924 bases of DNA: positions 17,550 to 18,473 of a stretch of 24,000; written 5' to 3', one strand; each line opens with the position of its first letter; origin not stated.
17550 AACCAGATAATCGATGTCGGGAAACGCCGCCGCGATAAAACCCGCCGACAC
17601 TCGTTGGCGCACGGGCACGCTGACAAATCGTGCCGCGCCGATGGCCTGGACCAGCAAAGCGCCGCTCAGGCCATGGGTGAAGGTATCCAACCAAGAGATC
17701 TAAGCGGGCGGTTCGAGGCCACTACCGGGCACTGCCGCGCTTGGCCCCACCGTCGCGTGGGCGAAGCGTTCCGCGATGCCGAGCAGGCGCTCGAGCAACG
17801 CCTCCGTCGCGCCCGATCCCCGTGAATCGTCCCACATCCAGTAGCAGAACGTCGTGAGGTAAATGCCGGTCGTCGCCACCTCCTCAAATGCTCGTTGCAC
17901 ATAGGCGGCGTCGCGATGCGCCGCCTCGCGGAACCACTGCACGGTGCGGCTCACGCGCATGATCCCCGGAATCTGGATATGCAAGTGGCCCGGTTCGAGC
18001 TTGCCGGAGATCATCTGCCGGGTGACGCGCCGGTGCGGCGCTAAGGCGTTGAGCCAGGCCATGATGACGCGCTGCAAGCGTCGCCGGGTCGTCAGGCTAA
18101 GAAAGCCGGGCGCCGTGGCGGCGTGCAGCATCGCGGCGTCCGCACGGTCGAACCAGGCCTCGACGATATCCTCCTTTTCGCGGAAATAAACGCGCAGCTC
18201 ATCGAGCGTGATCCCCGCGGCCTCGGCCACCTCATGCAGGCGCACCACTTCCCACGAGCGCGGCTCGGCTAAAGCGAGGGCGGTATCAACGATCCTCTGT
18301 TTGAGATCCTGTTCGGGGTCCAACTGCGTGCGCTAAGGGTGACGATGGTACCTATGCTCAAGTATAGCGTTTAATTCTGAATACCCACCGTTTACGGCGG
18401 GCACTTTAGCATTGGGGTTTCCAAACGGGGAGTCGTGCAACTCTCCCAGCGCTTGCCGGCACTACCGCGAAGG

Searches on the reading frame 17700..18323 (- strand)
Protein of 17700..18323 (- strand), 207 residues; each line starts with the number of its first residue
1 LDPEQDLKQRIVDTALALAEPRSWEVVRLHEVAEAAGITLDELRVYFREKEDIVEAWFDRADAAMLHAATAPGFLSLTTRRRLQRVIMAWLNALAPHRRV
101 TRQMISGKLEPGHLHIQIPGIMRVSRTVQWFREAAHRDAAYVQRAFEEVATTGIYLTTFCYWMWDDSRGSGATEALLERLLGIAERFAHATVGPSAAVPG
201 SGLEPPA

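Call 3: search_protein_families(library=pfam, proteins=[window:17700-18323:-], max_evalue=0.01)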
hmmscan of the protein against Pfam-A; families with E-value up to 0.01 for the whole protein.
window:17700-18323:- (207 aa): 2 families
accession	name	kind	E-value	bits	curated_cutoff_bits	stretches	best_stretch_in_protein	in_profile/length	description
PF00440.29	TetR_N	-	0.00025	21.2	24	1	11-56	1-46/47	Bacterial regulatory proteins, tetR family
PF17931.6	TetR_C_23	-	0.00099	19.7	29.1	1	135-186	60-110/127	Tetracyclin repressor-like, C-terminal domain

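Call 4: search_protein_families(library=ncbifam, proteins=[window:17700-18323:-], max_evalue=0.01)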
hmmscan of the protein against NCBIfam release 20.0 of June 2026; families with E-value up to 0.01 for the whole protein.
window:17700-18323:- (207 aa): 6 families
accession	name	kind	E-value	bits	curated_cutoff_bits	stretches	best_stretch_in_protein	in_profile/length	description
TIGR02396.1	diverge_rpsU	hypoth_equivalog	5.2e-06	26.5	74.55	1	8-179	1-171/186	COQ9 family protein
TIGR03968.1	mycofact_TetR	equivalog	8.3e-05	22.3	224.9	1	5-67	8-70/190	mycofactocin system transcriptional regulator MftR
NF033703.1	transcr_KstR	equivalog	0.00013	21.6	280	1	5-59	6-60/185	cholesterol catabolism transcriptional regulator KstR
NF007949.0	PRK10668.1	equivalog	0.00073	19.1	271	1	5-64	10-69/216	multidrug efflux transporter transcriptional repressor AcrR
NF051852.1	efflux_TF_MtrR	exception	0.0011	18.8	280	1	13-63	17-67/205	multidrug efflux system transcriptional repressor MtrR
TIGR03384.1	betaine_BetI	equivalog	0.0021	17.8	201.3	1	8-95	10-97/189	choline-binding transcriptional repressor BetI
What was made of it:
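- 17700..18323 (-): Divergent TetR-fold, COQ9-like protein, possibly a lipid-sensing regulator. It is lineage-specific and not part of the conserved module. TetR_N and the COQ9-family model both match below their cutoffs (calls 3, 4).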
